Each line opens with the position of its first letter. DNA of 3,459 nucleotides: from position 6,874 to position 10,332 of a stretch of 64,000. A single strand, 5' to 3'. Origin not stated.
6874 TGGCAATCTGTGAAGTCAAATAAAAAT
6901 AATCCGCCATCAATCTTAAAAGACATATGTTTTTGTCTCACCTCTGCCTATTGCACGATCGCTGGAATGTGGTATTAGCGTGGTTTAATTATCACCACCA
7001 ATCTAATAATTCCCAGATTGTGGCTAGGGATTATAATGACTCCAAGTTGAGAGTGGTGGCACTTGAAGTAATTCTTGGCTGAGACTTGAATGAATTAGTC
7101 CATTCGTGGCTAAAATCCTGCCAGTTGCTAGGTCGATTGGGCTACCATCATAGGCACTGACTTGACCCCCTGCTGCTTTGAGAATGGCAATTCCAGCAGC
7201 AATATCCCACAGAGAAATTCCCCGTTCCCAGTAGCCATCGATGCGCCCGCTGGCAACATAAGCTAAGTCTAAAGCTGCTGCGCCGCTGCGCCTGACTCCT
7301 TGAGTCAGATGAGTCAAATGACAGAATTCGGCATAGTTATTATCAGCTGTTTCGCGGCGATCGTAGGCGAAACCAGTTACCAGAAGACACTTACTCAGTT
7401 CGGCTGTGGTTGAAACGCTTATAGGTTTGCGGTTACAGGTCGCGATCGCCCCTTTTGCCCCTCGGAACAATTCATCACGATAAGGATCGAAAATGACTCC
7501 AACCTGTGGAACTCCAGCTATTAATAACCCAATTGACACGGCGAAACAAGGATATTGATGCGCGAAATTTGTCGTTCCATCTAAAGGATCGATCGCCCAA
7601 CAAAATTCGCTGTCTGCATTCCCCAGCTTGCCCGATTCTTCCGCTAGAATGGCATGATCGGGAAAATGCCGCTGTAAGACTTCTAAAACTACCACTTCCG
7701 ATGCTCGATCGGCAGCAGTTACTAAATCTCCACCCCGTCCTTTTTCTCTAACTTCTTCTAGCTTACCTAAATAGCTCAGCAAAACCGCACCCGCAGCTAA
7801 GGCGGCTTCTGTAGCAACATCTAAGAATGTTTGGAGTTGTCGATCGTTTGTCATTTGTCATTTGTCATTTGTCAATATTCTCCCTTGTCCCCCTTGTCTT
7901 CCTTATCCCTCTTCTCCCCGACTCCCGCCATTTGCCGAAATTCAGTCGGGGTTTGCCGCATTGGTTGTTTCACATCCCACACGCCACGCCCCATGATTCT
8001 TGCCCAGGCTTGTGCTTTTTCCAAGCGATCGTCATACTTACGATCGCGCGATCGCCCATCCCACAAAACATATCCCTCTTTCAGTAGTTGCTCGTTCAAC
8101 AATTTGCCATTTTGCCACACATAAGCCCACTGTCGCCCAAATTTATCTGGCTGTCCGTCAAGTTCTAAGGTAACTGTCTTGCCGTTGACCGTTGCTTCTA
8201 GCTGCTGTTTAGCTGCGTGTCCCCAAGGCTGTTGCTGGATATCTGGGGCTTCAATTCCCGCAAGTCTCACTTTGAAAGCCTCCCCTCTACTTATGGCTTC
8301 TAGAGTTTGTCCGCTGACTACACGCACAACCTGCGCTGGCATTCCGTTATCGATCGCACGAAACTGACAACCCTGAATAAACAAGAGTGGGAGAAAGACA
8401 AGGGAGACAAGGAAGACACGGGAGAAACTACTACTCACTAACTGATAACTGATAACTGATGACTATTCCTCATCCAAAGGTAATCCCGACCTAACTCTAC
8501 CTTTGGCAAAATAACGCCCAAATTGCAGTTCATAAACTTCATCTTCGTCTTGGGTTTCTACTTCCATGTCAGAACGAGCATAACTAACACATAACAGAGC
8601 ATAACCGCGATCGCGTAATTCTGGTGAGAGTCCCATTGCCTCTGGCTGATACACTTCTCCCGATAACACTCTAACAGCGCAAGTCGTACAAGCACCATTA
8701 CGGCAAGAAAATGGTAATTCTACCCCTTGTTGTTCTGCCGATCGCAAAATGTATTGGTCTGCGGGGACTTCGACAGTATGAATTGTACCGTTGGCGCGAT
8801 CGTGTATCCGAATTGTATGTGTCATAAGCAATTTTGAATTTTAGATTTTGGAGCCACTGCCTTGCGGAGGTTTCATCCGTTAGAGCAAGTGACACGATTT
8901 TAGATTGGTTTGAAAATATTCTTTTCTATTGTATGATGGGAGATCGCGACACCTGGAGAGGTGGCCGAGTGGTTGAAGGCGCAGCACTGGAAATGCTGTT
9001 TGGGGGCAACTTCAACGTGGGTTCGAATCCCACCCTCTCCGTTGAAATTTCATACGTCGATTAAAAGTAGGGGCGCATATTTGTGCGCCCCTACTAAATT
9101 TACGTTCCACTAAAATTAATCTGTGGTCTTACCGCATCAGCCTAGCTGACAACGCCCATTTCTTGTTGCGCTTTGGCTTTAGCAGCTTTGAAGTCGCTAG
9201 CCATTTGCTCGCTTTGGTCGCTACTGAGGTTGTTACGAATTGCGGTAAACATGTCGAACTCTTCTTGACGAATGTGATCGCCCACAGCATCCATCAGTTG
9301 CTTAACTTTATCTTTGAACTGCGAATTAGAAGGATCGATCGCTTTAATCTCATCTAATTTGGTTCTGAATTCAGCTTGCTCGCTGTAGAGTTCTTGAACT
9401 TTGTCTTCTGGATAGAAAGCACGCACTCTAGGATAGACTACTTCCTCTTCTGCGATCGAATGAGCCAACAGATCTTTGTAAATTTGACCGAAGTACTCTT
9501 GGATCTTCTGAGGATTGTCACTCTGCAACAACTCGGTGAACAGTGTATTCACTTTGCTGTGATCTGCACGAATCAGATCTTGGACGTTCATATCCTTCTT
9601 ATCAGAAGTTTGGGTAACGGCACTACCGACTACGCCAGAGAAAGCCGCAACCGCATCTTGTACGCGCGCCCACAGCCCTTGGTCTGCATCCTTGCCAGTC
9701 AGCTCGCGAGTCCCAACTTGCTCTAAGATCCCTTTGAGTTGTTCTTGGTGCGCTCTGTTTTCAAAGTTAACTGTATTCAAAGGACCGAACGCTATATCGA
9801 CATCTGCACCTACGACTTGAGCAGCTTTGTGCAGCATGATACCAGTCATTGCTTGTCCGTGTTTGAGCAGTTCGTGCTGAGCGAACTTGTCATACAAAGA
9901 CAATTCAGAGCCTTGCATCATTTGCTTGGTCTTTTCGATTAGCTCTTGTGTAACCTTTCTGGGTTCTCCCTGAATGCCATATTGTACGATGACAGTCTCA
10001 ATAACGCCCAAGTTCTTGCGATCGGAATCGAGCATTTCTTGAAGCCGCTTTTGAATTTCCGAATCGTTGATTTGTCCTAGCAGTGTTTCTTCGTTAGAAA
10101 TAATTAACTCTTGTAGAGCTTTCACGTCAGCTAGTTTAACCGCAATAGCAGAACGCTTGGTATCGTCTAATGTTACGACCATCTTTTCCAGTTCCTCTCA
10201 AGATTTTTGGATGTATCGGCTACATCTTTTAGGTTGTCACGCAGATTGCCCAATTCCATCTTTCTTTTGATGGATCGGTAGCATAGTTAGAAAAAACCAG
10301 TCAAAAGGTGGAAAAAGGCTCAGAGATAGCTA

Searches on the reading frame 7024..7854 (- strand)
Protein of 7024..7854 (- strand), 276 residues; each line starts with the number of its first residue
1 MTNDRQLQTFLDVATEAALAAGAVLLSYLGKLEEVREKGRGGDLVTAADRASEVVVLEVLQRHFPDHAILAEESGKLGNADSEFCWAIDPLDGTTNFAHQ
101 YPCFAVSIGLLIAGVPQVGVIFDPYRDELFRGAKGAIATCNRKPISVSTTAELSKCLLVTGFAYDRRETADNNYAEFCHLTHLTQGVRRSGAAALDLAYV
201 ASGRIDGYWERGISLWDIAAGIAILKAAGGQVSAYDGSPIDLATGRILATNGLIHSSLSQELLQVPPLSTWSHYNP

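Call 56: search_protein_families(library=pfam, proteins=[window:7024-7854:-], max_evalue=0.00001)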
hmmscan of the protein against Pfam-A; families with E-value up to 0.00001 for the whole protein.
window:7024-7854:- (276 aa): 1 family
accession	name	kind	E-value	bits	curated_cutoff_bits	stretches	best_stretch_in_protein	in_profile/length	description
PF00459.30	Inositol_P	-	1.5e-74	251.3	27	1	7-258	2-262/271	Inositol monophosphatase family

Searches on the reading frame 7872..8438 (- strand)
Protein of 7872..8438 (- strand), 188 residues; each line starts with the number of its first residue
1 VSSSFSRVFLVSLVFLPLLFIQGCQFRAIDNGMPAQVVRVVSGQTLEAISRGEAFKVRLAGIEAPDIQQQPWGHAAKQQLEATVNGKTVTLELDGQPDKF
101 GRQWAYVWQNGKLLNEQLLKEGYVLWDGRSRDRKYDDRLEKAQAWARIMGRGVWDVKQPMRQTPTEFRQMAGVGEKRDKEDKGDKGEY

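Call 56: search_protein_families(library=pfam, proteins=[window:7872-8438:-], max_evalue=0.00001)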
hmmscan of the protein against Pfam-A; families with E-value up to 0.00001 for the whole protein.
window:7872-8438:- (188 aa): 1 family
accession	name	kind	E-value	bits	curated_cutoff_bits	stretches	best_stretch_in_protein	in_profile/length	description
PF00565.23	SNase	-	3.3e-16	60.1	21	1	56-155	1-106/107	Staphylococcal nuclease homologue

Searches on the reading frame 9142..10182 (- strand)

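Call 32: search_protein_families(library=pfam, proteins=[window:9142-10182:-], max_evalue=0.01)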
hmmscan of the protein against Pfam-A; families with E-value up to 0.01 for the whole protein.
window:9142-10182:- (346 aa): 1 family
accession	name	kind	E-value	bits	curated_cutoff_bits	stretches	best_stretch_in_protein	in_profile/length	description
PF01814.28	Hemerythrin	-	1.6e-17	64.6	25.3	1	201-314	3-126/127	Hemerythrin HHE cation binding domain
